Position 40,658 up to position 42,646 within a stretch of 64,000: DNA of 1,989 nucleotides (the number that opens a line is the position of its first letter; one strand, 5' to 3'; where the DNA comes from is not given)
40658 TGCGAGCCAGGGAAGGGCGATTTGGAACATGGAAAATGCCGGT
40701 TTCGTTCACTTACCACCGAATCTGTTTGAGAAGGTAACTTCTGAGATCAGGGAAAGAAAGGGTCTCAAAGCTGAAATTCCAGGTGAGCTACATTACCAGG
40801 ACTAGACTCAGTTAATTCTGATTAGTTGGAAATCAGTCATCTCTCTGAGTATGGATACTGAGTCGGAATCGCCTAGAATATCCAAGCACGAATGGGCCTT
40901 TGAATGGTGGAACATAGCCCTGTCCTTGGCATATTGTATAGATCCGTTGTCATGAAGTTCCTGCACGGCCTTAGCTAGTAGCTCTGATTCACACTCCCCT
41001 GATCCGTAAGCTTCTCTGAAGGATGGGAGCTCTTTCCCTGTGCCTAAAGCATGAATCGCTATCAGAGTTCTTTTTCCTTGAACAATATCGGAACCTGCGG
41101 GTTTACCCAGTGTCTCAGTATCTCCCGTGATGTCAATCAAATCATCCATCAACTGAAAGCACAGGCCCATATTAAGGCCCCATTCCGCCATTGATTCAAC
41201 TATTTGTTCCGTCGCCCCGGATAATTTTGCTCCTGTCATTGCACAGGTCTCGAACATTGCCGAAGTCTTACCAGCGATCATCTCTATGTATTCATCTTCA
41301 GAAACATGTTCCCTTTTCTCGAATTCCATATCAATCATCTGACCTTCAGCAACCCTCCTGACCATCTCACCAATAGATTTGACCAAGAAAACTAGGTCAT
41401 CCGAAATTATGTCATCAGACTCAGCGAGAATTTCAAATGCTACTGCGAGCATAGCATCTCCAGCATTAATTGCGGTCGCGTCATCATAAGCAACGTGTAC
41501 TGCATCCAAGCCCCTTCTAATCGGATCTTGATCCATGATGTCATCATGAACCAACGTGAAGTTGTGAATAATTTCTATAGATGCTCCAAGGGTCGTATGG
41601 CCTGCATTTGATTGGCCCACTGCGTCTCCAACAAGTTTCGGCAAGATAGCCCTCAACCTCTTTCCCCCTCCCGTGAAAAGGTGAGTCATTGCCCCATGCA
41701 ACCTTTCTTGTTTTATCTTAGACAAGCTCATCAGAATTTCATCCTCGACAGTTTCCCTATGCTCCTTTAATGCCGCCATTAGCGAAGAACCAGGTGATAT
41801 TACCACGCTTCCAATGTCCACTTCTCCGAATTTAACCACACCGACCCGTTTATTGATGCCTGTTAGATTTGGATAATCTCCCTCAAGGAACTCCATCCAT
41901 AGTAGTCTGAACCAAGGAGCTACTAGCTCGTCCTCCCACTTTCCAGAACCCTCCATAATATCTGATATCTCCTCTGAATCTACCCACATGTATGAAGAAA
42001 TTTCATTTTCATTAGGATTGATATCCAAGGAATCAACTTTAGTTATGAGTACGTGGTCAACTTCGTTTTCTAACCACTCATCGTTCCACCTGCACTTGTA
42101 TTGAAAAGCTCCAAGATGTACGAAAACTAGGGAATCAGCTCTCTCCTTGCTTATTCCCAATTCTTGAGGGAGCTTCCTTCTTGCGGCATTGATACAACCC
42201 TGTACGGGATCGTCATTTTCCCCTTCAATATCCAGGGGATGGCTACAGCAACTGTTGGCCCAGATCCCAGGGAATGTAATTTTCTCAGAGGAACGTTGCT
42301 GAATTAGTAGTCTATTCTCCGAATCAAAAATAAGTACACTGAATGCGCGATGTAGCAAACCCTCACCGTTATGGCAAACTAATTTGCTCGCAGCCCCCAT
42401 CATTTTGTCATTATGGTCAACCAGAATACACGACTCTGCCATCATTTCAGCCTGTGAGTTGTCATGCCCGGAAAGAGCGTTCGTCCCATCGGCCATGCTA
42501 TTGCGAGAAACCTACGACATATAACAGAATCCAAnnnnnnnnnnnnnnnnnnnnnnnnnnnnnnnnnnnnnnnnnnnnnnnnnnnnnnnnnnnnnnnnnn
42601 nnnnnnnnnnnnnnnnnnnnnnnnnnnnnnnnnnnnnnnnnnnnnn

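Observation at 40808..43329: IDI1–GGPPS fusion protein next to isopentenyl phosphate kinase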

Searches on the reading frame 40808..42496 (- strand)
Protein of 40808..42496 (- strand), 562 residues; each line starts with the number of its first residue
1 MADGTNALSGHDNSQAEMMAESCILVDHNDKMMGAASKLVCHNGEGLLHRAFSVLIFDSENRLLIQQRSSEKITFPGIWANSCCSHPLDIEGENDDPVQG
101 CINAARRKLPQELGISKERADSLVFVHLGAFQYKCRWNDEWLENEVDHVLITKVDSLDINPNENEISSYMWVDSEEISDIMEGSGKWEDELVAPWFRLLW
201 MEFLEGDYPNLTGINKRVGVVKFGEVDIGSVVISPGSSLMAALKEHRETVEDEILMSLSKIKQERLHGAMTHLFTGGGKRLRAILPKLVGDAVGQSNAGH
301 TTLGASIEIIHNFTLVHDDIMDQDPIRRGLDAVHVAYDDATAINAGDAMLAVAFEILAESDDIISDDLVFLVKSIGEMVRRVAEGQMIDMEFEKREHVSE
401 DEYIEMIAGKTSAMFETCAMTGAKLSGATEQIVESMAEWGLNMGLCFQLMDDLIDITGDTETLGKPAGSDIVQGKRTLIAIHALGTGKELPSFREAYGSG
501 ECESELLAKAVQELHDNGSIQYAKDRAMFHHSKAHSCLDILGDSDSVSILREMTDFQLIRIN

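Call 3: search_protein_families(library=pfam, proteins=[window:40808-42496:-], max_evalue=0.01)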
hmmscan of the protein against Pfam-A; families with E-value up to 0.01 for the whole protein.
window:40808-42496:- (562 aa): 2 families
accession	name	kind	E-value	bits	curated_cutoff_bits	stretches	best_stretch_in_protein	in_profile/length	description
PF00348.22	polyprenyl_synt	-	5.4e-66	222.8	27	1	264-513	2-250/251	Polyprenyl synthetase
PF00293.34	NUDIX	-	3.4e-11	43.7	21.1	1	48-189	2-127/134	NUDIX domain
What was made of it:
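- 40808..42496 (-): Whole fusion gene: 562 aa, IDI1::GGPPS, stop codon at 40808-40810. Two Pfam domains (call 3).
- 40808..41791 (-): Short-chain trans-prenyl diphosphate synthase domain of the archaeal type-I GGPPS kind, residues 236-562. PF00348 scores 222.8 bits and is full length (call 3).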

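Call 4: search_protein_families(library=ncbifam, proteins=[window:40808-42496:-], max_evalue=0.01)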
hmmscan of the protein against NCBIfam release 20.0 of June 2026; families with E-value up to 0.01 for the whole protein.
window:40808-42496:- (562 aa): 20 families
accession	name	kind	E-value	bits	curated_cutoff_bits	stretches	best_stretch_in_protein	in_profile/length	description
NF040698.1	IdsA_Meth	equivalog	6.6e-80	268.8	468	1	239-560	3-326/328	short chain isoprenyl diphosphate synthase IdsA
NF041003.1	GGPP_syn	equivalog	1.2e-72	244.8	500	1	248-558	11-322/326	geranylgeranyl diphosphate synthase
NF040789.2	gerfarn_diphsyn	equivalog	1.8e-68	231.3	560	1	240-558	8-341/345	geranylfarnesyl diphosphate synthase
NF041169.1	f2_encap_cargo4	exception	1.5e-61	208.5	450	1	243-540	5-311/334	family 2 encapsulin nanocompartment cargo protein polyprenyl transferase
NF045485.1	FPPsyn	subfamily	2.9e-53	180.9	275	1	244-489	2-253/288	farnesyl diphosphate synthase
TIGR02749.1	prenyl_cyano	equivalog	2.6e-52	177.8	383.2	1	239-561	6-321/322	solanesyl diphosphate synthase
NF008140.0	PRK10888.1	equivalog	3.2e-46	158.1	412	1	272-553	38-314/323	octaprenyl diphosphate synthase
NF045549.1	GGPPsyn_IdsB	equivalog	3.3e-46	157.9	475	1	277-489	64-274/346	geranylgeranyl diphosphate synthase IdsB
TIGR02150.1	IPP_isom_1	equivalog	2.8e-45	154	105.8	1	23-198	1-157/159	isopentenyl-diphosphate delta-isomerase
NF045685.1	GGPPSynCrtE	equivalog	1.1e-44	152.7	460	1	239-485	3-254/293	geranylgeranyl diphosphate synthase CrtE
TIGR02748.1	GerC3_HepT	equivalog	1.2e-42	146.2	456.55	1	239-555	5-312/319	heptaprenyl diphosphate synthase component II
NF002995.0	PRK03759.1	equivalog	5.4e-40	137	127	1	17-197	3-166/185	isopentenyl-diphosphate Delta-isomerase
NF045628.1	HxpDPsynlarge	equivalog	1.2e-38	132.9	500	1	244-558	2-307/311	hexaprenyl-diphosphate synthase large subunit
NF042417.1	NPPPS_Mycobact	equivalog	1.6e-36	126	600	1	242-558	21-331/335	nonaprenyl/(2E,6E)-farnesyl/geranylgeranyl diphosphat synthase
NF007877.0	PRK10581.1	equivalog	1.2e-33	116.6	321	1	261-486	27-258/299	(2E,6E)-farnesyl diphosphate synthase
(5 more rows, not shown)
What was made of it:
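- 40808..42496 (-): TIGR02150 above its cut-off (call 4).
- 41843..42496 (-): Type-1 (Nudix-fold, metal-dependent) IPP isomerase domain, residues 1-218. It is the 'long', eukaryote-like subtype. TIGR02150 scores 154 bits against 105.8 (call 4).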

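Call 7: search_solved_structures(query=window:40808-42496:-, max_evalue=1e-10, show_alignments=0)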
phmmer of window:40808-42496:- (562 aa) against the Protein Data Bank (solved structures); distinct sequences matched with E-value up to 1e-10: 138 (the best 60 are shown).
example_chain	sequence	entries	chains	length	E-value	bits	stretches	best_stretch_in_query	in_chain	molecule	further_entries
5jfq_A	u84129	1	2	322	1.5e-61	211.8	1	236-559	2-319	Geranylgeranyl Pyrophosphate Synthetase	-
1wy0_A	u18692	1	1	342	1.8e-50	175.3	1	238-546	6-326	geranylgeranyl pyrophosphate synthetase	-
2dho_A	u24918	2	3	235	6.2e-47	163.6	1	12-218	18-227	Isopentenyl-diphosphate delta-isomerase 1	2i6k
2icj_A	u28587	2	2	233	9.9e-47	163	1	12-218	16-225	Isopentenyl-diphosphate delta isomerase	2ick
6kd7_A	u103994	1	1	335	8.4e-44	153.3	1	242-485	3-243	Polyprenyl synthetase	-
5ze6_A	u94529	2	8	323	9.2e-42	146.6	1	271-544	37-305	Octaprenyl diphosphate synthase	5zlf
3wjk_A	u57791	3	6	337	1e-41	146.4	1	271-544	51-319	Octaprenyl diphosphate synthase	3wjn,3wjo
4lob_A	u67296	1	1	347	2.4e-40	141.9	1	268-561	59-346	Polyprenyl synthetase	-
3oyr_A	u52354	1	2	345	2.6e-40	141.8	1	270-559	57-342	Trans-isoprenyl diphosphate synthase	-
3rmg_A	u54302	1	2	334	4.4e-38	134.4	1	266-560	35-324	Octaprenyl-diphosphate synthase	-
2pny_A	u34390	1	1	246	1.2e-37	133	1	11-218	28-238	Isopentenyl-diphosphate Delta-isomerase 2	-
9kaf_A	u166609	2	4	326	1.5e-37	132.7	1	257-561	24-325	Probable solanesyl-diphosphate synthase 3, chloroplastic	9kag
9jv9_A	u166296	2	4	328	1.5e-37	132.7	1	257-561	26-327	Probable solanesyl-diphosphate synthase 3, chloroplastic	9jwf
9kbk_A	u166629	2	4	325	1.5e-37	132.7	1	257-561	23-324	Probable solanesyl-diphosphate synthase 3, chloroplastic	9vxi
9jqs_A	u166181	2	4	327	1.5e-37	132.7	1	257-561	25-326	Probable solanesyl-diphosphate synthase 3, chloroplastic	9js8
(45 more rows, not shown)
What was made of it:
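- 40808..41791 (-): The best solved relatives are archaeal GGPPS 5jfq (1.5e-61) and 1wy0 (call 7).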

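Call 10: find_homologous_proteins(query=window:40808-42496:-, max_evalue=1e-20)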
Query window:40808-42496:- (562 aa): 4468 proteins with E <= 1e-20 among 8000 candidates; the best 120 are listed.
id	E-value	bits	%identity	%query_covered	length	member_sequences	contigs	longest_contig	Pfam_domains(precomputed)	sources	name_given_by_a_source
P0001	0.0e+0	1269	100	100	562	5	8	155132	PF00348.23,PF00293.35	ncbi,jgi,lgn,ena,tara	tara:strand:+ start:20969 stop:22657 length:1689 start_codon:yes stop_codon:yes gene_type:complete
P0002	0.0e+0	1060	83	100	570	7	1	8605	PF00348.23,PF00293.35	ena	-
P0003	0.0e+0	1058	83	100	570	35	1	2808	PF00348.23,PF00293.35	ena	-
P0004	0.0e+0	1049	82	100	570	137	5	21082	PF00348.23,PF00293.35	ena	-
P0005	0.0e+0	1042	82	100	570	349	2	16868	PF00348.23,PF00293.35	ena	-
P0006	0.0e+0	1039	81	100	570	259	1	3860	PF00348.23,PF00293.35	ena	-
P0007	0.0e+0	1038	80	100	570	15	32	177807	PF00348.23,PF00293.35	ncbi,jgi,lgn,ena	-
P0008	0.0e+0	1033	81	100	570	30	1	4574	PF00348.23,PF00293.35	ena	-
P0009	8.3e-277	937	82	89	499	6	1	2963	PF00348.23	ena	-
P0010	9.5e-262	888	68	100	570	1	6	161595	PF00348.23,PF00293.35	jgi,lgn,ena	-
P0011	1.3e-261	887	68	100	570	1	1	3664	PF00348.23,PF00293.35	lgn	-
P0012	3.2e-261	886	70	99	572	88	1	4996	PF00348.23,PF00293.35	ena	-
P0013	9.7e-261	884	68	100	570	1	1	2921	PF00348.23,PF00293.35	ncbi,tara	tara:strand:+ start:920 stop:2632 length:1713 start_codon:yes stop_codon:yes gene_type:complete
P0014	1.6e-260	884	68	100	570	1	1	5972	PF00348.23,PF00293.35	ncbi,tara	tara:strand:- start:3339 stop:5051 length:1713 start_codon:yes stop_codon:yes gene_type:complete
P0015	4.9e-260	882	68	100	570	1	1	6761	PF00348.23,PF00293.35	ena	-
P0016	7.9e-260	881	68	100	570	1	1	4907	PF00348.23,PF00293.35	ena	-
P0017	4.0e-258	876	68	100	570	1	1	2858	PF00348.23,PF00293.35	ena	-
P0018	9.6e-258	874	69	99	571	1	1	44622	PF00348.23,PF00293.35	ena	-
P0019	1.3e-257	874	68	100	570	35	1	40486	PF00348.23,PF00293.35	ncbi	-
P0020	2.1e-257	873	69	99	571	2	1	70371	PF00348.23,PF00293.35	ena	-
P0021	2.5e-257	873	69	99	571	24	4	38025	PF00348.23,PF00293.35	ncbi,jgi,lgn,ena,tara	tara:strand:+ start:862 stop:2577 length:1716 start_codon:yes stop_codon:yes gene_type:complete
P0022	6.0e-257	872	68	99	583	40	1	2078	PF00348.23,PF00293.35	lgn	-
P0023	1.3e-256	871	68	100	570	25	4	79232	PF00348.23,PF00293.35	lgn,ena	-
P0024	3.1e-256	869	68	100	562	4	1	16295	PF00348.23,PF00293.35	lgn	-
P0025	4.3e-256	869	68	100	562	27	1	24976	PF00348.23,PF00293.35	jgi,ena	-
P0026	5.1e-256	869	68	99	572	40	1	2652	PF00348.23,PF00293.35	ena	-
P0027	3.2e-254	863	67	99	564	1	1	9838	PF00348.23,PF00293.35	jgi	-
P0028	4.4e-254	862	67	100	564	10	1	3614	PF00348.23,PF00293.35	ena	-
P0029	8.8e-254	861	67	99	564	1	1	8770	PF00348.23,PF00293.35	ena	-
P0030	1.7e-253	860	67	99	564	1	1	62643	PF00348.23,PF00293.35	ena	-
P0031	2.9e-253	860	67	99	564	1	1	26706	PF00348.23,PF00293.35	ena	-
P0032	5.7e-253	859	68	99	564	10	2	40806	PF00348.23,PF00293.35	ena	-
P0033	5.7e-253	859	67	99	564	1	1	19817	PF00348.23,PF00293.35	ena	-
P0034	6.0e-253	859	68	99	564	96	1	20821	PF00348.23,PF00293.35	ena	-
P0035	7.1e-253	858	67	99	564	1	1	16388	PF00348.23,PF00293.35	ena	-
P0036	7.5e-253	858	67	99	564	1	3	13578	PF00348.23,PF00293.35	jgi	-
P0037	1.9e-252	857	67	99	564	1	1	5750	PF00348.23,PF00293.35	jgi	-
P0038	3.0e-252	856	67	99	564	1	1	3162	PF00348.23,PF00293.35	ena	-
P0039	9.9e-252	854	66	99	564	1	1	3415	PF00348.23,PF00293.35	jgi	-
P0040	1.1e-250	851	67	99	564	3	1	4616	PF00348.23,PF00293.35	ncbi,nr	ncbi:MAG: isopentenyl-diphosphate delta-isomerase [Candidatus Thermoplasmatota archaeon]|nr:isopente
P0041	3.1e-250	850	68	99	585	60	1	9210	PF00348.23,PF00293.35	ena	-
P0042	3.4e-249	846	67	99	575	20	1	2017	PF00348.23,PF00293.35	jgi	-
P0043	5.5e-247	839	66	99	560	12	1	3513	PF00348.23,PF00293.35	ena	-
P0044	7.7e-247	838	66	100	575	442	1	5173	PF00348.23,PF00293.35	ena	-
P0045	1.6e-246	837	67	99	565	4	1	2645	PF00348.23,PF00293.35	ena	-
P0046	1.2e-245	834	67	99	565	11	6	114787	PF00348.23,PF00293.35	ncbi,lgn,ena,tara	tara:strand:+ start:4328 stop:6025 length:1698 start_codon:yes stop_codon:yes gene_type:complete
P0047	9.7e-245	831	67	99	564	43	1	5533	PF00348.23,PF00293.35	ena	-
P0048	1.6e-244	831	66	100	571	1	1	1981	PF00348.23,PF00293.35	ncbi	-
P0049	1.6e-244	831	66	100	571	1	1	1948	PF00348.23,PF00293.35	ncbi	-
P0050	2.2e-244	830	66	100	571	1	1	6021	PF00348.23,PF00293.35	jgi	-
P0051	8.3e-244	828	66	100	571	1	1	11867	PF00348.23,PF00293.35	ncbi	-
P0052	1.5e-243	828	66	100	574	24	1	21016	PF00348.23,PF00293.35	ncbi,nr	ncbi:MAG: hypothetical protein CMA68_04100 [Euryarchaeota archaeon]|nr:hypothetical protein [Euryarc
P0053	3.2e-243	826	66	99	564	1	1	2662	PF00348.23,PF00293.35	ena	-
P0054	3.3e-243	826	65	99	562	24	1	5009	PF00348.23,PF00293.35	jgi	-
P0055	3.5e-243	826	66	100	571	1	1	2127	PF00348.23,PF00293.35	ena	-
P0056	5.6e-243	826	65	100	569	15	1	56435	PF00348.23,PF00293.35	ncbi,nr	ncbi:MAG: isopentenyl-diphosphate delta-isomerase [Candidatus Thalassarchaeaceae archaeon]|nr:isopen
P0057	5.7e-243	826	66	99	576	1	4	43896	PF00348.23,PF00293.35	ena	-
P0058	6.7e-243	825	65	99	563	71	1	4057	PF00348.23,PF00293.35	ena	-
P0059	7.1e-243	825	66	99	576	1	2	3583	PF00348.23,PF00293.35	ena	-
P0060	8.0e-243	825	66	99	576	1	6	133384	PF00348.23,PF00293.35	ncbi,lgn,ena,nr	ncbi:MAG: hypothetical protein CND01_00885 [Marine Group II euryarchaeote MED-G34]|nr:MAG: hypotheti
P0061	8.1e-243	825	66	99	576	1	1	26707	PF00348.23,PF00293.35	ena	-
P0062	1.3e-242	824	66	99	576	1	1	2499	PF00348.23,PF00293.35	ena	-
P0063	1.6e-242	824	66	99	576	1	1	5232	PF00348.23,PF00293.35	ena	-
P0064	1.8e-242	824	66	99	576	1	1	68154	PF00348.23,PF00293.35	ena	-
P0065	1.9e-242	824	65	100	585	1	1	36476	PF00348.23,PF00293.35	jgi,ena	-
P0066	1.9e-242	824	65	99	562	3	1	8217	PF00348.23,PF00293.35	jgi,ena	-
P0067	4.0e-242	823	64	99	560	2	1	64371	PF00348.23,PF00293.35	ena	-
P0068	4.8e-242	823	65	99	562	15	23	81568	PF00348.23,PF00293.35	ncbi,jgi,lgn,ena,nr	ncbi:MAG TPA: isopentenyl-diphosphate delta-isomerase [Candidatus Poseidoniales archaeon]|jgi:gerany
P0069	9.5e-242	822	65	100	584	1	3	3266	PF00348.23,PF00293.35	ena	-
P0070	1.4e-241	821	65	100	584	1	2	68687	PF00348.23,PF00293.35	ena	-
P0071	1.4e-241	821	65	100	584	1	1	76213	PF00348.23,PF00293.35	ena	-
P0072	1.5e-241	821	65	100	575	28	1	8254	PF00348.23,PF00293.35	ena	-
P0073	1.9e-241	821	65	99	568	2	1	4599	PF00348.23,PF00293.35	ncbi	-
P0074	3.8e-241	820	65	99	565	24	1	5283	PF00348.23,PF00293.35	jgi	-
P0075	4.9e-241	819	65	100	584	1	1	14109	PF00348.23,PF00293.35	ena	-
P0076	7.5e-241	819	65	99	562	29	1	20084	PF00348.23,PF00293.35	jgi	-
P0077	1.3e-240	818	66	99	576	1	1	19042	PF00348.23,PF00293.35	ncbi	-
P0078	1.3e-240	818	66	99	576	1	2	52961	PF00348.23,PF00293.35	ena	-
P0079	1.5e-240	818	66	99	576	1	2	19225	PF00348.23,PF00293.35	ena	-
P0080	1.6e-240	818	65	98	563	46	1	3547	PF00348.23,PF00293.35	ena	-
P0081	1.8e-240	817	66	99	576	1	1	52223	PF00348.23,PF00293.35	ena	-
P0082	2.6e-240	817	65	100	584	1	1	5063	PF00348.23,PF00293.35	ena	-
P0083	2.9e-240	817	64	99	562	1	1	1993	PF00348.23,PF00293.35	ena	-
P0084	3.1e-240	817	66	99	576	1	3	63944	PF00348.23,PF00293.35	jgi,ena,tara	tara:strand:- start:2143 stop:3873 length:1731 start_codon:yes stop_codon:yes gene_type:complete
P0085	4.1e-240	816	65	98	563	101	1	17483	PF00348.23,PF00293.35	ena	-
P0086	4.2e-240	816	66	99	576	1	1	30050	PF00348.23,PF00293.35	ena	-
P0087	8.5e-240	815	64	99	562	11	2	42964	PF00348.23,PF00293.35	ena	-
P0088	8.9e-240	815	66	98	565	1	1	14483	PF00348.23,PF00293.35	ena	-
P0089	1.1e-239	815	66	99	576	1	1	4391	PF00348.23,PF00293.35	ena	-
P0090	1.9e-239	814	63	99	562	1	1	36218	PF00348.23,PF00293.35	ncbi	-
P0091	3.1e-239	813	66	99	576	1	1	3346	PF00348.23,PF00293.35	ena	-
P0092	5.8e-239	812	66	99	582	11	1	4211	PF00348.23,PF00293.35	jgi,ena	-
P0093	9.5e-239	812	66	99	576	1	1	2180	PF00348.23,PF00293.35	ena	-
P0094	9.8e-239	812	63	99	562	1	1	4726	PF00348.23,PF00293.35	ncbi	-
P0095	1.6e-238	811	64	99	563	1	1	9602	PF00348.23,PF00293.35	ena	-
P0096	2.4e-238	810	64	99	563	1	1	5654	PF00348.23,PF00293.35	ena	-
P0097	2.4e-238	810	64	100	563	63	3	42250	PF00348.23,PF00293.35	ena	-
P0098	2.6e-238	810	64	100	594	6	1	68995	PF00348.23,PF00293.35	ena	-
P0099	2.8e-238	810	65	100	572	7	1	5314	PF00348.23,PF00293.35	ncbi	-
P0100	3.1e-238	810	64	99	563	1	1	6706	PF00348.23,PF00293.35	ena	-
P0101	3.1e-238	810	64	99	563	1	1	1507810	PF00348.23,PF00293.35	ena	-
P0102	3.2e-238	810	64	99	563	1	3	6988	PF00348.23,PF00293.35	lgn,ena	-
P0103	3.3e-238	810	64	99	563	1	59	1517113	PF00348.23,PF00293.35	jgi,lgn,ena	-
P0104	3.5e-238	810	64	99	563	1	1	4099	PF00348.23,PF00293.35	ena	-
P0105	3.7e-238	810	64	99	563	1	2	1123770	PF00348.23,PF00293.35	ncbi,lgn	-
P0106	3.9e-238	810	64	99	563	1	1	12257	PF00348.23,PF00293.35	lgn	-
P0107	4.0e-238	810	65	98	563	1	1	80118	PF00348.23,PF00293.35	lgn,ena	-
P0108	4.1e-238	810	64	99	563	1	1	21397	PF00348.23,PF00293.35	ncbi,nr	ncbi:MAG: isopentenyl-diphosphate delta-isomerase [Euryarchaeota archaeon]|nr:isopentenyl-diphosphat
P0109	4.2e-238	810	65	98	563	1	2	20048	PF00348.23,PF00293.35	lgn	-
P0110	4.4e-238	809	64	99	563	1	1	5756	PF00348.23,PF00293.35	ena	-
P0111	4.8e-238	809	65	98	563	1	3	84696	PF00348.23,PF00293.35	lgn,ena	-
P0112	4.8e-238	809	63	100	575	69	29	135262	PF00348.23,PF00293.35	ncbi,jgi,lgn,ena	-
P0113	5.1e-238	809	64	99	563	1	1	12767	PF00348.23,PF00293.35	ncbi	-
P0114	5.2e-238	809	64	99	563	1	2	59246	PF00348.23,PF00293.35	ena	-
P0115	5.3e-238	809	64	99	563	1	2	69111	PF00348.23,PF00293.35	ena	-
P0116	5.4e-238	809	64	99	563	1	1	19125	PF00348.23,PF00293.35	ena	-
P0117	5.7e-238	809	64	99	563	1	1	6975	PF00348.23,PF00293.35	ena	-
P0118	5.7e-238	809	64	99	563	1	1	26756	PF00348.23,PF00293.35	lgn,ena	-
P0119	6.1e-238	809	63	100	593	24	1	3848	PF00348.23,PF00293.35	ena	-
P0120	6.2e-238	809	64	99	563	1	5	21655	PF00348.23,PF00293.35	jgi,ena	-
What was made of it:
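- Checked: All 120 best database relatives, at 63-100% identity, are 560-594-aa two-domain proteins (call 10).
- All 120 best hits are two-domain proteins (call 10).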
